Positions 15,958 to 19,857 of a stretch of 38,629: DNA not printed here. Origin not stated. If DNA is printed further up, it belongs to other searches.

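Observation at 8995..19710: A 3,571-aa lipoprotein built as a beads-on-a-string fibre of about 30 highly divergent beta-sandwich modules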

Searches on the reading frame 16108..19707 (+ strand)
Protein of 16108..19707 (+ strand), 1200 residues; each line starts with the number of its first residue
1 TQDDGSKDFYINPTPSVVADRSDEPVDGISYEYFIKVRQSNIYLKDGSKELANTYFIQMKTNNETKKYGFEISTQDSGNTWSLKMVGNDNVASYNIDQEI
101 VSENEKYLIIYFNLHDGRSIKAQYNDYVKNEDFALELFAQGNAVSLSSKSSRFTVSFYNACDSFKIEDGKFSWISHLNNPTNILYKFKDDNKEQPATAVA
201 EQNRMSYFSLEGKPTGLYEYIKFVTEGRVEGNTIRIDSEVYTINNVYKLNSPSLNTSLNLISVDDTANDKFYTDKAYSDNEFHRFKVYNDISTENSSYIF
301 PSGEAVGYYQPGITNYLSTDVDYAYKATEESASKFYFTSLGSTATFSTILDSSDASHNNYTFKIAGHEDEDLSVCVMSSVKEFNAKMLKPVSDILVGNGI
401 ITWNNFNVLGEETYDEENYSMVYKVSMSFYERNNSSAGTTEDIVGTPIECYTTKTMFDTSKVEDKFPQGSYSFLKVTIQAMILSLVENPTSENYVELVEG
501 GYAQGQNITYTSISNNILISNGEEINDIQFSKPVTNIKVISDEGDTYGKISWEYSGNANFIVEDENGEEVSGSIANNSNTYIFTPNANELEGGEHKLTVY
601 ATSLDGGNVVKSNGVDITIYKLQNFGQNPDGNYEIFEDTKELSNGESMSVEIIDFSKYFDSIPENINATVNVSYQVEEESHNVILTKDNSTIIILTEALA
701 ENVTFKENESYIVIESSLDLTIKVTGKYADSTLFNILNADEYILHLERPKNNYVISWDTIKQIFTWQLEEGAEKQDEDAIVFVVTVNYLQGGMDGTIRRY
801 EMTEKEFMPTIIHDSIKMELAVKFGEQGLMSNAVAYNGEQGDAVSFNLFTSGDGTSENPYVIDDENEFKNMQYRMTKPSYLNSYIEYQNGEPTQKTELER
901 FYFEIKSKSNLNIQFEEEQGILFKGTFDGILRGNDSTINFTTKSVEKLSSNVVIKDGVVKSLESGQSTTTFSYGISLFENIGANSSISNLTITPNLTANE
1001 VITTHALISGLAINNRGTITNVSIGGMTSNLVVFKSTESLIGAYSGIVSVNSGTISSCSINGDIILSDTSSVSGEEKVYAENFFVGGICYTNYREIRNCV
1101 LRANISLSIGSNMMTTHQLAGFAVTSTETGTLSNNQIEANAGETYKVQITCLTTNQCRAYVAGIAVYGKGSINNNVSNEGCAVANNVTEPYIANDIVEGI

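Call 35: search_protein_representatives(protein=window:16108-19707:+)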
Query: 1200 residues. Proteins with E-value up to 0.001 (for the whole library): 65; up to 1e-10: 61; up to 1e-30: 47. The best 65 are listed.
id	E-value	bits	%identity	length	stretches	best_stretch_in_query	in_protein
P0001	0.0e+00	2615.9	99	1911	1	1-1200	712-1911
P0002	2.7e-212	724.3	40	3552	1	6-1186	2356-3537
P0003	9.3e-207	705.9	40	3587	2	2-1195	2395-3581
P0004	2.6e-189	648.2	40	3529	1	7-1197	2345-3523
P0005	7.4e-174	597.0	40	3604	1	6-1188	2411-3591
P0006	4.5e-166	571.2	38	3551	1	3-1197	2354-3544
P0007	5.6e-117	408.6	34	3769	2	3-768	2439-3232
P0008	5.5e-116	405.4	35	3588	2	9-767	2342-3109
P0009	4.9e-113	395.6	34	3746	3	4-768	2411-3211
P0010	3.3e-112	392.9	35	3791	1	4-1178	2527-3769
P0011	2.0e-111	390.3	43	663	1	560-1196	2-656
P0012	6.1e-110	385.4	36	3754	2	11-769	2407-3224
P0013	8.7e-105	368.3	33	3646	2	3-767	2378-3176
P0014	2.2e-103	363.6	35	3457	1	8-1185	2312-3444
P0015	1.4e-102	361.0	35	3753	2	9-768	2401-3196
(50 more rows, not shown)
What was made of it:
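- An exhaustive phmmer search of 1.84e9 representatives with residues 2372-3571 found 65 proteins, nearly all of 3,126-4,041 aa (call 35).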

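Call 50: search_solved_structures(query=A3, max_evalue=1)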
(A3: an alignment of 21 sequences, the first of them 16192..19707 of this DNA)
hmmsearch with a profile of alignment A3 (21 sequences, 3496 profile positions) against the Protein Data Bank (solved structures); distinct sequences matched with E-value up to 1: 3.
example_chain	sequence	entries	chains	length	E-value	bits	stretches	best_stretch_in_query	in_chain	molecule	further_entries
3n6z_A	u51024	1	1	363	0.03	14.2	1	3158-3183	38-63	putative immunoglobulin A1 protease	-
8oty_A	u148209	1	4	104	0.15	11.9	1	1023-1087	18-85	Titin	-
1x5g_A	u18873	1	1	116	0.19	11.5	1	1025-1086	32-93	Neogenin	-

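Call 56: predict_structure(alignment_id=A3)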
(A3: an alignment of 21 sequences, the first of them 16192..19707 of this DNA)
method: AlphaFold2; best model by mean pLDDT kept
length: 1172 residues; sequences in the alignment: 21
mean_pLDDT: 83.6   pTM: 0.51
mean pLDDT of the five models: 83.6, 83.5, 82.6, 81.1, 80.9
residues with pLDDT >= 90: 417; 70-90: 619; 50-70: 106; < 50: 30
segments of 3 or more residues with pLDDT < 50: 1-4, 930-937, 1043-1048, 1162-1172
pLDDT, mean of each block of 10 residues (from residue 1): 62 78 85 83 76 83 81 79 79 81 85 63 82 82 82 86 83 70 89 85 80 87 93 92 83 83 87 79 79 86 93 88 59 76 80 94 88 87 88 94 82 86 93 85 87 93 88 91 92 92 90 69 89 88 88 89 88 85 89 76 74 80 86 82 78 82 81 69 82 82 71 84 89 92 70 89 71 92 90 84 85 77 93 95 94 89 81 93 88 94 96 92 76 48 93 96 92 86 97 96 81 91 97 92 50 86 95 93 79 90 92 70 73 84 84 70 39 31
secondary structure, 60 per line:
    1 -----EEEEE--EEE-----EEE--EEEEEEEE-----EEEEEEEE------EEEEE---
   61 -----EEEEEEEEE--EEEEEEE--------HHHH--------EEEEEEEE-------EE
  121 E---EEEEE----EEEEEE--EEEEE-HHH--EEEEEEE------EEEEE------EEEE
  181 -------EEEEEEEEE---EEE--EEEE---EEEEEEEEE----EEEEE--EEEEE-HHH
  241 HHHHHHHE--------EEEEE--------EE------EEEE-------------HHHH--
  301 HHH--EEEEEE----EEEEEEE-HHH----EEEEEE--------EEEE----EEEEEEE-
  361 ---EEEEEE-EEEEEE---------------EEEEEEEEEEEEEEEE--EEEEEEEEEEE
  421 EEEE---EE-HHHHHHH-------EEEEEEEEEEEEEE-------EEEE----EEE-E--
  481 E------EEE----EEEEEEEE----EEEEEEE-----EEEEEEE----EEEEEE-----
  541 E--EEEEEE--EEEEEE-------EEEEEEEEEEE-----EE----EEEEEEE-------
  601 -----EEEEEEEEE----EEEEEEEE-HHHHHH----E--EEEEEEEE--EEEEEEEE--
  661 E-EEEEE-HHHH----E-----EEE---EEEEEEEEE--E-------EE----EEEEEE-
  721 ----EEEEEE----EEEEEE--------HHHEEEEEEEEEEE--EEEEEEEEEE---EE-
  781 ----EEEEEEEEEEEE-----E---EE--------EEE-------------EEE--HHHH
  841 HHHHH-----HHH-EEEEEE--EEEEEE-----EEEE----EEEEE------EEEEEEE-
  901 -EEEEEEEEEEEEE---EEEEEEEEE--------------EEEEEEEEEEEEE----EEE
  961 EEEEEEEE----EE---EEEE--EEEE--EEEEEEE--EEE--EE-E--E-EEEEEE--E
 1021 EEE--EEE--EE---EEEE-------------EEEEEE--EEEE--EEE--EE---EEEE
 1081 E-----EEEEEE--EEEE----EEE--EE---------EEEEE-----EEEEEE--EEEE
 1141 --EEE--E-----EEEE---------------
elements in order (helices of 4 or more, strands of 3 or more residues): E6-10 E13-15 E21-23 E26-33 E39-46 E53-57 E66-74 E77-83 H92-95 E104-111 E119-121 E125-129 E134-139 E142-146 E153-159 E166-170 E177-180 E188-196 E200-202 E205-208 E212-220 E225-229 E232-236 H238-247 E257-261 E278-281 H295-298 E306-311 E316-322 E331-336 E345-348 E353-359 E364-369 E371-376 E392-407 E410-424 H431-437 E445-458 E466-469 E474-476 E488-490 E495-502 E507-513 E519-525 E530-535 E544-549 E552-557 E565-575 E587-593 E606-614 E619-626 H628-633 E641-648 E651-658 E663-667 H669-672 E683-685 E689-697 E714-719 E725-730 E735-740 E752-762 E765-774 E785-796 E816-818 E832-834 H837-845 E855-860 E863-868 E874-877 E882-886 E893-899 E902-914 E918-926 E941-953 E958-968 E978-981 E984-987 E990-996 E999-1001 E1012-1017 E1020-1023 E1026-1028 E1036-1039 E1053-1058 E1061-1064 E1067-1069 E1077-1081 E1087-1092 E1095-1098 E1103-1105 E1119-1123 E1129-1134 E1137-1140 E1143-1145 E1154-1157
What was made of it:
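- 18631..19707 (+): C-terminal GLUG-type beta-helix domain (residues 3213-3571), the probable distal tip. The AF2 model shows short strands repeating after an N-cap helix (call 56).
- On Pfam Glug (PF07581) / GLUG beta-helix: The AF2 secondary-structure pattern fits a beta-helix, but the domain could not be searched on its own (call 56).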

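Call 60: fold_search(model_id=the predicted structure, library=pdb)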
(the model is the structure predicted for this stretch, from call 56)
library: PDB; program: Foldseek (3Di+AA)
matches with E <= 10: 1075; with E <= 0.001: 79
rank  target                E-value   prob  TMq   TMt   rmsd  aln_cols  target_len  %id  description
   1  8v2b_C                8.3e-09  1.00  0.09  0.12  25.9       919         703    8  Cryo-EM structure of mouse type II OSM receptor complex: model for full extracellular assembly (released 2024-11-20)
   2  8q6t_I                1.5e-08  1.00  0.09  0.10  57.8      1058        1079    7  Helical reconstruction of the relaxed thick filament from FIB milled left ventricular mouse myofibrils (released 2023-11-01)
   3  8v2b_B                1.8e-08  1.00  0.09  0.14  23.3       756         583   10  Cryo-EM structure of mouse type II OSM receptor complex: model for full extracellular assembly (released 2024-11-20)
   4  9ozc_A                3.7e-08  0.97  0.07  0.06  42.8      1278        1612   10  Cryo-EM structure of 1:2:1 ROS1/NEL/NICOL holo-complex, conformation 1. (released 2026-02-25)
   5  9ba4_A                4.0e-08  1.00  0.10  0.12  25.9       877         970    7  Full-length cross-linked Contactin 2 (CNTN2) (released 2024-07-17)
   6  9ozh_D                8.9e-08  0.96  0.08  0.06  41.6      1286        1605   10  Cryo-EM structure of 1:2:1 ROS1/NEL/NICOL holo-complex, conformation 2. (released 2026-02-25)
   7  8g4l_am               1.0e-07  1.00  0.10  0.10  52.5      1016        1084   10  Cryo-EM structure of the human cardiac myosin filament (released 2023-11-01)
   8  8ave_B                1.3e-07  1.00  0.14  0.23  21.1       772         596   11  Human leptin in complex with the human LEP-R ectodomain fused to a C-terminal trimeric isoleucine GCN4 zipper (2:2 mod (released 2023-04-05)
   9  8k53_A                2.0e-07  1.00  0.09  0.13  33.7       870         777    8  Structure of the Dimeric Human CNTN2 Ig 1-6-FNIII 1-2 Domain in an Asymmetric State (released 2023-12-06)
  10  8odz_D                3.5e-07  1.00  0.10  0.15  24.7       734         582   10  Cryo-EM structure of a pre-dimerized murine IL-12 complete extracellular signaling complex (Class 1). (released 2024-02-07)
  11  8qy6_A                4.7e-07  1.00  0.09  0.14  22.7       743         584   10  Structure of interleukin 6 (gp130 P496L mutant). (released 2024-02-21)
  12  8oe4_D                4.9e-07  1.00  0.10  0.18  20.9       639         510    8  Cryo-EM structure of a pre-dimerized human IL-23 complete extracellular signaling complex. (released 2024-02-07)
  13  8qy5_A                7.0e-07  1.00  0.09  0.14  22.8       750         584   10  Structure of interleukin 6. (released 2024-02-21)
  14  9bfp_A                1.1e-06  0.97  0.08  0.09  44.7      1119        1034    8  Cryo-EM structure of Sevenless extracellular domain (monomer) (released 2025-01-29)
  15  3l5h_A                1.3e-06  1.00  0.10  0.14  28.1       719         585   10  Crystal structure of the full ectodomain of human gp130: New insights into the molecular assembly of receptor complexe (released 2010-05-19)
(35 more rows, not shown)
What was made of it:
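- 16150..18630 (+): Modules M23-M29 (residues 2386-3212), beta-sandwich modules of 93-143 aa. Foldseek gives 79 hits at E<=1e-3 to tandem FN3/Ig arrays (call 60).
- Foldseek also lists the B. anthracis Sap S-layer, at probability 0.69 (call 60).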
